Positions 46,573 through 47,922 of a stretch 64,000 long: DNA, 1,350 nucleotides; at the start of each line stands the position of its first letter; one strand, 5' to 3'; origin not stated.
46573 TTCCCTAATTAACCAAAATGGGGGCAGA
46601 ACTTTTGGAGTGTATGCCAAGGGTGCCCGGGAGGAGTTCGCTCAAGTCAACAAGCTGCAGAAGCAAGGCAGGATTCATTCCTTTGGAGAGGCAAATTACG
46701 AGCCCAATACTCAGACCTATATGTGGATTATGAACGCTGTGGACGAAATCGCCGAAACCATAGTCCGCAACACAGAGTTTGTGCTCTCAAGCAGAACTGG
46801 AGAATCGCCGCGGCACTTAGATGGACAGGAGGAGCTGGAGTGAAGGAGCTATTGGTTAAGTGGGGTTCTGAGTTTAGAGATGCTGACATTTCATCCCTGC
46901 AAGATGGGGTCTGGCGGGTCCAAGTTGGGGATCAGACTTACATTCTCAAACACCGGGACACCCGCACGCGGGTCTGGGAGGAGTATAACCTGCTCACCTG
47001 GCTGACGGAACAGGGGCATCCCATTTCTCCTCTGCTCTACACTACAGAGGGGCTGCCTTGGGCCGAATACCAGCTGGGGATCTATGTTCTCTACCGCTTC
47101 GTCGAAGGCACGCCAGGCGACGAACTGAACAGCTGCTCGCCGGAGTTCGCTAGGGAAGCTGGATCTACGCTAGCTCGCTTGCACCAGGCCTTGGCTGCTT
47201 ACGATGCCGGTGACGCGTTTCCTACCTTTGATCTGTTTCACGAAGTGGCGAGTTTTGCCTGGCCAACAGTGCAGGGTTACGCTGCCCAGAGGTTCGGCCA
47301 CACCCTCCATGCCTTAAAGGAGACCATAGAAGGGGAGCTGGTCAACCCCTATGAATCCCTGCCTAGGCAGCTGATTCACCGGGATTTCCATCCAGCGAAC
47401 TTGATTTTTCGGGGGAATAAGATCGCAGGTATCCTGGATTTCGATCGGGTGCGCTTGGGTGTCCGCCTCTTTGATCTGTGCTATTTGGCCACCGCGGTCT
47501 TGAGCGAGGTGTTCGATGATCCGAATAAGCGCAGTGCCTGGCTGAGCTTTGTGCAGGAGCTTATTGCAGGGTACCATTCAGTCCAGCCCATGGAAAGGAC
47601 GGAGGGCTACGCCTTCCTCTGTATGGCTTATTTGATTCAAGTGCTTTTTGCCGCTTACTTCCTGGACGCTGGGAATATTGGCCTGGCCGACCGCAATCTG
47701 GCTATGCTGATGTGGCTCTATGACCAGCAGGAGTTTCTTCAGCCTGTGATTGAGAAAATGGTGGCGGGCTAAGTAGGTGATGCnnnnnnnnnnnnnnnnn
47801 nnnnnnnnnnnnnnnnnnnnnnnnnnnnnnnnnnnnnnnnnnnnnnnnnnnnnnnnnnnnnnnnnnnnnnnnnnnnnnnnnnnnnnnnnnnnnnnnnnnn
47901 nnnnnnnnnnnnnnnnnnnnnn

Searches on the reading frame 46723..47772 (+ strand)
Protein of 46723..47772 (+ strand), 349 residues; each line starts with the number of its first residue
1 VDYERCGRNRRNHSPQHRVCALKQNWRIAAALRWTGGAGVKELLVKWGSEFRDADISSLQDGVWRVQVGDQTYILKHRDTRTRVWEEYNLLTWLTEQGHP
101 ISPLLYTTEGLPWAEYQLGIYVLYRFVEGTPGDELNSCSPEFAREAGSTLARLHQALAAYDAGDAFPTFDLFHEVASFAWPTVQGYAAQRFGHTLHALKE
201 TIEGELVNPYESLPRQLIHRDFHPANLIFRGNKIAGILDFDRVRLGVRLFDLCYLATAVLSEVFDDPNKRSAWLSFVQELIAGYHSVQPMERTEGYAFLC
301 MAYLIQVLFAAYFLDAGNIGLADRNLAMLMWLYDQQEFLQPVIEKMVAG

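Call 3: search_protein_families(library=pfam, proteins=[window:46723-47772:+], max_evalue=0.01)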
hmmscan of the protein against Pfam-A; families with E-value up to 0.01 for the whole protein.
window:46723-47772:+ (349 aa): 2 families
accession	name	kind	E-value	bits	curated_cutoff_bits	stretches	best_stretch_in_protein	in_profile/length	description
PF01636.29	APH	-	7.8e-27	95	23.2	1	61-285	10-230/239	Phosphotransferase enzyme family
PF19974.5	TCAD9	-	1.9e-05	24.5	40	1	189-280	275-362/429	Ternary complex associated domain 9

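Call 4: search_protein_families(library=ncbifam, proteins=[window:46723-47772:+], max_evalue=0.01)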
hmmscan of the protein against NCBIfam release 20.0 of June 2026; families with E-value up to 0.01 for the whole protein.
window:46723-47772:+ (349 aa): 12 families
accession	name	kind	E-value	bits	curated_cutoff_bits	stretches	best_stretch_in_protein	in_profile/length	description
NF003558.0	PRK05231.1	equivalog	1.2e-14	54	271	1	90-302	67-270/322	homoserine kinase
TIGR02906.1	spore_CotS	subfamily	1.4e-14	53.7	172.7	2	215-295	188-261/314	CotS family spore coat protein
TIGR00938.1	thrB_alt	equivalog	2.1e-11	43.7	255.9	1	89-302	67-269/307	homoserine kinase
NF004799.0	PRK06148.1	subfamily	1e-07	30.3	1128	1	100-294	83-278/1015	hypothetical protein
NF004800.0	PRK06149.1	equivalog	3.9e-07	28.5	973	1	46-301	29-292/972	aminotransferase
NF008738.0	PRK11768.1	equivalog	2.9e-06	26.9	194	1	56-257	35-237/327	serine/threonine protein kinase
NF033068.1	APH_3p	equivalog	2.8e-05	23.8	205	0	60-109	23-74/255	APH(3') family aminoglycoside O-phosphotransferase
NF033059.2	APH_3p_I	exception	0.0016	17.9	400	0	217-262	190-234/267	APH(3')-I family aminoglycoside O-phosphotransferase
NF000015.3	APH_2pp_IIa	exception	0.0027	16.8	625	1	216-251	187-222/299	aminoglycoside O-phosphotransferase APH(2'')-IIa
NF033063.0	APH_3p_XV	exception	0.0046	16.8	550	0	218-264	186-231/263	aminoglycoside O-phosphotransferase APH(3')-XV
NF000132.2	APH_2pp_Ig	exception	0.0047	16.3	620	1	216-255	194-233/306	aminoglycoside O-phosphotransferase APH(2'')-Ig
NF002475.0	PRK01723.1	equivalog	0.0089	15.1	142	0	73-101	78-105/241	3-deoxy-D-manno-octulosonic acid kinase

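Call 23: search_solved_structures(query=window:46840-47772:+, max_evalue=0.01)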
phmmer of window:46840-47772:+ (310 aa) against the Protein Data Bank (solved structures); distinct sequences matched with E-value up to 0.01: 4.
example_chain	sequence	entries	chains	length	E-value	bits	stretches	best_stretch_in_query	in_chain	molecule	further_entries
4wh1_A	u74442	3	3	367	8.3e-08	35.1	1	53-227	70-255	N-acetylhexosamine 1-kinase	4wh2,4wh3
4ocj_A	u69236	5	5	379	9e-08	35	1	53-227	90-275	N-acetylhexosamine 1-phosphate kinase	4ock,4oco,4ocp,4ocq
4ocu_A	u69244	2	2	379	1.4e-06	31.1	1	53-213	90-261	N-acetylhexosamine 1-phosphate kinase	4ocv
2ppq_A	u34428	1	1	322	0.0036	19.9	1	100-258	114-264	Homoserine kinase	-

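Call 32: find_homologous_proteins(query=window:46840-47772:+, max_evalue=0.001)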
Query window:46840-47772:+ (310 aa): 98 proteins with E <= 0.001 among 2513 candidates.
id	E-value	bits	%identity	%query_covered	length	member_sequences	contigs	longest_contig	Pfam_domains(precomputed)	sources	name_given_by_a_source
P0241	1.1e-210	717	100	100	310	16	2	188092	PF19974.6,PF01636.30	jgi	jgi:Ser/Thr protein kinase RdoA (MazF antagonist)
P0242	1.6e-151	522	73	100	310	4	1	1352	PF01636.30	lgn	-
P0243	4.1e-151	521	73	100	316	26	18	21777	PF01636.30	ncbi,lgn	-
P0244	2.9e-150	518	71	100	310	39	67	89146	PF01636.30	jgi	jgi:Ser/Thr protein kinase RdoA (MazF antagonist)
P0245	6.3e-147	507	71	100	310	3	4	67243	PF19974.6,PF01636.30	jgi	-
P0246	1.7e-145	502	69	99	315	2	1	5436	PF01636.30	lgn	-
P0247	1.3e-144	499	69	100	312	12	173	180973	PF19974.6,PF01636.30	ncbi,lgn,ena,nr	ncbi:MAG TPA: phosphotransferase [Firmicutes bacterium]|nr:phosphotransferase [Bacillota bacterium]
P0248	5.7e-139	481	67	100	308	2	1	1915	PF19974.6,PF01636.30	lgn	-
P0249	3.7e-137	475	65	100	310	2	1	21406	PF01636.30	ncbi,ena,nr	ncbi:MAG: phosphotransferase [Firmicutes bacterium]|nr:phosphotransferase [Bacillota bacterium]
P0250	1.5e-135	470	65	100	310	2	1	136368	PF01636.30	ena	-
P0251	4.6e-131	455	64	100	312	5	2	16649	PF01636.30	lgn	-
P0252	2.0e-129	450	63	100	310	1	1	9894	PF19974.6,PF01636.30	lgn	-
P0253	5.1e-125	435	62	100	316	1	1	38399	PF01636.30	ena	-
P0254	1.3e-124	434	61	99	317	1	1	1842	PF01636.30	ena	-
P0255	1.6e-123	430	61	100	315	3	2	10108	PF19974.6,PF01636.30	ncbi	-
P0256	3.3e-123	429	60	99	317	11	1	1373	PF01636.30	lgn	-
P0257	3.8e-123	429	61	100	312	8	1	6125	PF19974.6,PF01636.30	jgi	jgi:Ser/Thr protein kinase RdoA (MazF antagonist)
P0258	5.0e-123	429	61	100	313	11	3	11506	PF01636.30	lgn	-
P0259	8.7e-123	428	59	99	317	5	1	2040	PF01636.30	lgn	-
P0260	3.8e-122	426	60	100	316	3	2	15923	PF19974.6,PF01636.30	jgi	jgi:Ser/Thr protein kinase RdoA (MazF antagonist)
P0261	5.9e-122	425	59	99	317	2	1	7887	PF01636.30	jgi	-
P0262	1.0e-121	424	60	100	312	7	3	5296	PF01636.30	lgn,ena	-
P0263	2.9e-121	423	58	100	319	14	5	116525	PF19974.6,PF01636.30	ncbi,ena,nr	ncbi:MAG TPA: phosphotransferase [Firmicutes bacterium]|nr:phosphotransferase [Bacillota bacterium]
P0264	1.9e-120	420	60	100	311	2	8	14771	PF01636.30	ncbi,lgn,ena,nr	ncbi:MAG: phosphotransferase [Firmicutes bacterium]|nr:phosphotransferase [Bacillota bacterium]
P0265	2.0e-120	420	59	100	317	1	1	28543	PF01636.30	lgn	-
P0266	5.6e-120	419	58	100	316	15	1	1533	PF19974.6,PF01636.30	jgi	-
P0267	5.3e-119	415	58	100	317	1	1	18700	PF01636.30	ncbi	-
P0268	1.4e-118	414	59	100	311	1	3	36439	PF01636.30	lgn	-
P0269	2.0e-118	413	58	100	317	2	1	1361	PF01636.30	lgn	-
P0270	2.9e-118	413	59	100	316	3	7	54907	PF01636.30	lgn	-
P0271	4.9e-118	412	58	100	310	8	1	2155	PF01636.30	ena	-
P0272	1.2e-117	411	58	100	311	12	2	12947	PF01636.30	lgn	-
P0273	7.6e-116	405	55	100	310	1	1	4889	PF01636.30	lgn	-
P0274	2.6e-115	403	55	100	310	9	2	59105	PF01636.30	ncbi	-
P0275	4.3e-115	402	57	100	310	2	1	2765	PF01636.30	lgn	-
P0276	1.5e-114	401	57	100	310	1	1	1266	PF01636.30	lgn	-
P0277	1.2e-113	398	57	100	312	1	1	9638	PF19974.6,PF01636.30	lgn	-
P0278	3.4e-113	396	56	100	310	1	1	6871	PF01636.30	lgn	-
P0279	8.5e-113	395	57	100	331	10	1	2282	PF01636.30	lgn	-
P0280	7.9e-112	392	54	100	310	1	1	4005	PF01636.30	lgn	-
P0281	1.0e-109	385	55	100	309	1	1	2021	PF01636.30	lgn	-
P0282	1.1e-109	385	54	100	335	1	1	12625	PF01636.30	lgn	-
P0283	1.4e-109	384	55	100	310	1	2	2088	PF01636.30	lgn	-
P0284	8.8e-109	382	55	100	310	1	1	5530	PF01636.30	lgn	-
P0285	1.1e-107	378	54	100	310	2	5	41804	PF01636.30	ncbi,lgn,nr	ncbi:MAG TPA: phosphotransferase [Firmicutes bacterium]|nr:phosphotransferase [Bacillota bacterium]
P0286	7.6e-107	375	54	100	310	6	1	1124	PF01636.30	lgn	-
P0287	5.1e-106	373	54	99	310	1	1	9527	PF01636.30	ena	-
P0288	5.8e-105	369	55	100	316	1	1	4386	PF01636.30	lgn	-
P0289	1.2e-102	362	53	100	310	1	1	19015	PF01636.30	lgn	-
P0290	7.6e-99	349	49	100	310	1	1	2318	PF01636.30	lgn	-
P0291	8.4e-94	333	47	99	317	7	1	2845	PF01636.30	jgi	-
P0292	2.4e-90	321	48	100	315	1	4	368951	PF01636.30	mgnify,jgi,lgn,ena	mgnify:CR=1 FL=1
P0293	3.2e-88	314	47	99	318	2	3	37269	PF01636.30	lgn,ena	-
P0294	4.8e-87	310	47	99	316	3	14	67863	PF01636.30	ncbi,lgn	-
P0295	1.3e-86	309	46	99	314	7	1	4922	PF01636.30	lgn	-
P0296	3.0e-85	304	46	100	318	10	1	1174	PF01636.30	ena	-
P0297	4.1e-84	301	45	99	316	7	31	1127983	PF01636.30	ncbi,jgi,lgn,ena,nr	ncbi:MAG TPA: phosphotransferase [Firmicutes bacterium]|nr:MAG: hypothetical protein AA931_01530 [Pe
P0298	2.3e-75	272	53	74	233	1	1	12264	PF01636.30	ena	-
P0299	5.0e-62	228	44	85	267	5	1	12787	PF01636.30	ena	-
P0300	1.6e-38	151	31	95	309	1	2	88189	PF01633.27,PF01636.30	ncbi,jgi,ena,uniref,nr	ncbi:phosphotransferase enzyme family protein [Bacillus pseudomycoides]|uniref:phosphotransferase en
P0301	2.5e-37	147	32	97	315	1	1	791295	PF01636.30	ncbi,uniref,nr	ncbi:hypothetical protein DRW41_08750 [Neobacillus piezotolerans]|uniref:Aminoglycoside phosphotrans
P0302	5.6e-36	143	31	95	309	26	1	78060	PF01633.27,PF01636.30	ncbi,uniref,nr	ncbi:phosphotransferase enzyme family protein [Bacillus cereus group sp. N21]|uniref:phosphotransfer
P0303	3.4e-35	140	30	95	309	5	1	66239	PF01633.27,PF01636.30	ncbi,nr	ncbi:aminoglycoside phosphotransferase [Bacillus cereus]|nr:aminoglycoside phosphotransferase [Bacil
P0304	3.6e-35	140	30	94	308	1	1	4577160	PF01636.30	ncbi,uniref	ncbi:phosphotransferase enzyme family protein [Neobacillus sp. SCS-31]|uniref:phosphotransferase enz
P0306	1.6e-32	131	29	96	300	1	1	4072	PF01636.30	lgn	-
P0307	2.3e-29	121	27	96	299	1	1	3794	PF01636.30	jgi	jgi:Ser/Thr protein kinase RdoA (MazF antagonist)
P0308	3.1e-29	120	27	98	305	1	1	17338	PF01636.30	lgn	-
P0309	5.2e-29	120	27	96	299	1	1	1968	PF01636.30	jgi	jgi:Ser/Thr protein kinase RdoA (MazF antagonist)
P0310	1.6e-28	118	29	88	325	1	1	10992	PF01636.30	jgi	jgi:Ser/Thr protein kinase RdoA (MazF antagonist)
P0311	7.1e-25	106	30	82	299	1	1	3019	PF01636.30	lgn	-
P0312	3.9e-22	97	29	95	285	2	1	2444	PF01636.30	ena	-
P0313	3.3e-21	94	28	95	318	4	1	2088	PF01636.30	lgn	-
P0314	3.3e-19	87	28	84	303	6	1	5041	PF01636.30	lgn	-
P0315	3.8e-16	77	30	72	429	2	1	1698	PF12833.14,PF00165.30,PF01636.30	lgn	-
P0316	3.5e-9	55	26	68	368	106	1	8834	PF01636.30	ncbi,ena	-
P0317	5.8e-9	54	31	68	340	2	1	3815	PF03881.21,PF01636.30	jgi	jgi:homoserine kinase type II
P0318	5.5e-8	51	28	61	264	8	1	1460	PF01636.30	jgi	jgi:homoserine kinase type II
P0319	4.9e-6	44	30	67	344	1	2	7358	PF01636.30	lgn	-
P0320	8.2e-6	43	27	81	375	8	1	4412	PF01636.30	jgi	jgi:Ser/Thr protein kinase RdoA (MazF antagonist)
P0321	1.7e-5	42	32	42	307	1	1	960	PF01636.30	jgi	jgi:Ser/Thr protein kinase RdoA (MazF antagonist)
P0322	2.7e-5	42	28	71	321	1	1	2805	PF01636.30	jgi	-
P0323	4.4e-5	41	26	86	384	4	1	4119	PF01636.30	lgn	-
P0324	4.7e-5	41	29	86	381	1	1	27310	PF01636.30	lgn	-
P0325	6.2e-5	41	32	53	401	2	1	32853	PF01636.30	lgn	-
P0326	7.6e-5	40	27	69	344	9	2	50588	PF01636.30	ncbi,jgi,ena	jgi:homoserine kinase type II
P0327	7.9e-5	40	32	51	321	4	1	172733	PF27663.1,PF01636.30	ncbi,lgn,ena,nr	ncbi:MAG: homoserine kinase [Henriciella sp.]|nr:homoserine kinase [Henriciella sp.]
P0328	8.0e-5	40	26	86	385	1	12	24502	PF01636.30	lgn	-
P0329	1.0e-4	40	25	86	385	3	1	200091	PF01636.30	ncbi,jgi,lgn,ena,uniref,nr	ncbi:phosphotransferase [uncultured Sphingomonas sp.]|uniref:phosphotransferase n=1 Tax=uncultured S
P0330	1.0e-4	40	30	69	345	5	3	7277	PF01636.30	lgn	-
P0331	1.1e-4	40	34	31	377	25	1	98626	PF01636.30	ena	-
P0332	2.1e-4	39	27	86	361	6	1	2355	PF01636.30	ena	-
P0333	2.2e-4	39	30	51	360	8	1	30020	PF01636.30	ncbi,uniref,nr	ncbi:phosphotransferase enzyme family protein [Nocardia neocaledoniensis]|uniref:phosphotransferase 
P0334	2.9e-4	38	26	38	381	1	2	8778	PF01636.30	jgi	jgi:Ser/Thr protein kinase RdoA (MazF antagonist)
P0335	2.9e-4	38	27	86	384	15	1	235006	PF01636.30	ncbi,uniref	ncbi:phosphotransferase [Sphingomonas sp. 1185]|uniref:phosphotransferase enzyme family protein n=1 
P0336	3.0e-4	38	29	51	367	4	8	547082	PF01636.30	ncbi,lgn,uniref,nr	ncbi:aminoglycoside phosphotransferase [Nocardia rhizosphaerihabitans]|uniref:Aminoglycoside phospho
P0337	8.0e-4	37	27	75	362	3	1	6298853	PF01636.30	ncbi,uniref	ncbi:phosphotransferase enzyme family protein [Nocardia sp. IBHARD005]|uniref:phosphotransferase enz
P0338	9.3e-4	37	29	51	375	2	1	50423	PF01636.30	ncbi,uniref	ncbi:phosphotransferase enzyme family protein [Nocardia rhizosphaerihabitans]|uniref:phosphotransfer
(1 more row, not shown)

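Call 65: search_protein_families(library=padloc, proteins=[window:46840-47772:+], max_evalue=0.01)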
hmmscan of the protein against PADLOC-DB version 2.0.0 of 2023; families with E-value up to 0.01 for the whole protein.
window:46840-47772:+ (310 aa): 1 family
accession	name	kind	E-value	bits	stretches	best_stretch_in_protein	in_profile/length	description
PDLC04046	PD-T4-6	-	0.0063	13.7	0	176-196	135-155/427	-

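Call 69: find_encoding_contigs(protein=P0304, flank=6000, max_places=1)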
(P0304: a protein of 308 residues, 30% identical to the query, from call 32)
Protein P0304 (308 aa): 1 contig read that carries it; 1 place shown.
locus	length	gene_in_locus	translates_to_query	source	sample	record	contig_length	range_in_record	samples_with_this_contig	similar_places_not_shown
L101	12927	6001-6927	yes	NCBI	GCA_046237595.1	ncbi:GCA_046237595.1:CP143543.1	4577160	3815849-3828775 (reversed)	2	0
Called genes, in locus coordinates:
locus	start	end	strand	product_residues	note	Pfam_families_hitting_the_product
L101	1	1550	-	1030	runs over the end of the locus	PF00133:tRNA-synt_1, PF01406:tRNA-synt_1e (faint), PF09334:tRNA-synt_1g, PF08264:Anticodon_1, PF19302:DUF5915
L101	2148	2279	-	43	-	-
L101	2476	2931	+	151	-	PF13302:Acetyltransf_3, PF13420:Acetyltransf_4, PF00583:Acetyltransf_1, PF13673:Acetyltransf_10, PF13508:Acetyltransf_7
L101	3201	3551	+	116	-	-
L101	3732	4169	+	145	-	PF13474:SnoaL_3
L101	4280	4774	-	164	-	PF02900:LigB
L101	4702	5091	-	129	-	PF02900:LigB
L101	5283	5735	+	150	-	PF00293:NUDIX, PF14815:NUDIX_4 (weak)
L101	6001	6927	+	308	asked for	PF01636:APH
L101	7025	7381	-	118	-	PF27320:YurS_helical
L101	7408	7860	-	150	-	-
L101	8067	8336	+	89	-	-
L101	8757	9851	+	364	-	PF00149:Metallophos, PF12850:Metallophos_2, PF07653:SH3_2 (faint)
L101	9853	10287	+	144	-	PF14101:DUF4275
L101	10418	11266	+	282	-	PF00561:Abhydrolase_1, PF12697:Abhydrolase_6, PF12146:Hydrolase_4 (weak)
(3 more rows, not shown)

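Call 70: find_encoding_contigs(protein=P0300, flank=6000, max_places=1)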
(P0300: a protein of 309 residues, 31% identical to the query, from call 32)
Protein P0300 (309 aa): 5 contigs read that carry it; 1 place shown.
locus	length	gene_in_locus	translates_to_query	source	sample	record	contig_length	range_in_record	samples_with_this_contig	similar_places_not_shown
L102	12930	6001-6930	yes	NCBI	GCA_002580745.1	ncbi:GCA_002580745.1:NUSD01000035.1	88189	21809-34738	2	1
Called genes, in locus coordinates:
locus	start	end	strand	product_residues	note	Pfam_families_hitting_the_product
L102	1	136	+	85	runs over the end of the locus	-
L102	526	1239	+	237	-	PF05724:TPMT, PF03848:TehB, PF02353:CMAS, PF05175:MTS, PF13489:Methyltransf_23, PF13847:Methyltransf_31, PF08241:Methyltransf_11, PF08242:Methyltransf_12, +1 more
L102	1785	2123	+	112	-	PF06108:DUF952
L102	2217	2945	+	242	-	PF13354:Beta-lactamase2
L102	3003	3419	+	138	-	PF00583:Acetyltransf_1, PF13673:Acetyltransf_10, PF13508:Acetyltransf_7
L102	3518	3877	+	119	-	PF04237:YjbR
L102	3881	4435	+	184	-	PF02698:DUF218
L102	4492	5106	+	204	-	PF14025:DUF4241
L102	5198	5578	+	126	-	PF00583:Acetyltransf_1, PF13673:Acetyltransf_10, PF13508:Acetyltransf_7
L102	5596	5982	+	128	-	PF10990:DUF2809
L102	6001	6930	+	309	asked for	PF01636:APH, PF01633:Choline_kinase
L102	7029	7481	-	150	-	PF00583:Acetyltransf_1, PF13673:Acetyltransf_10, PF13508:Acetyltransf_7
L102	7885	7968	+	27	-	PF11195:Tad2-like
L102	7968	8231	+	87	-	PF13876:Phage_gp49_66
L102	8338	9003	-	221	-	PF00455:DeoRC (faint), PF06026:Rib_5-P_isom_A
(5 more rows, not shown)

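Call 92: search_solved_structures(query=A6, max_evalue=0.001)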
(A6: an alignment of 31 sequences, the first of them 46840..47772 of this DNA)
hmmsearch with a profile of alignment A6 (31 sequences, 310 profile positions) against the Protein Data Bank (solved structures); distinct sequences matched with E-value up to 0.001: 8.
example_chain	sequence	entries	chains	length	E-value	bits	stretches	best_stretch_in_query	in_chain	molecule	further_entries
2ppq_A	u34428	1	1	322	7.9e-09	38.4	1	49-259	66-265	Homoserine kinase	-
6sum_A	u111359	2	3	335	4.3e-08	36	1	30-255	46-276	AMICOUMACIN KINASE | APH domain-containing protein, amicoumacin kinase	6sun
2q83_A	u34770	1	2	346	8.7e-08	35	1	2-121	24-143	YtaA protein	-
6sui_A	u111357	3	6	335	1.2e-07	34.6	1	20-252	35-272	Phosphotransferase enzyme family protein | Phosphotransferase enzyme family protein, amicoumacin kinase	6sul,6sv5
4wh1_A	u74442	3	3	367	3.2e-06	29.9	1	25-246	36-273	N-acetylhexosamine 1-kinase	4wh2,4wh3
4ocj_A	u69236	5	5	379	3.6e-06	29.7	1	25-246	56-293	N-acetylhexosamine 1-phosphate kinase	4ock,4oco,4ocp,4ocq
4ocu_A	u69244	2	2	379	1.9e-05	27.3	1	24-245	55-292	N-acetylhexosamine 1-phosphate kinase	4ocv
4pdy_A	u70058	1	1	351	0.00061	22.4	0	51-123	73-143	Aminoglycoside phosphotransferase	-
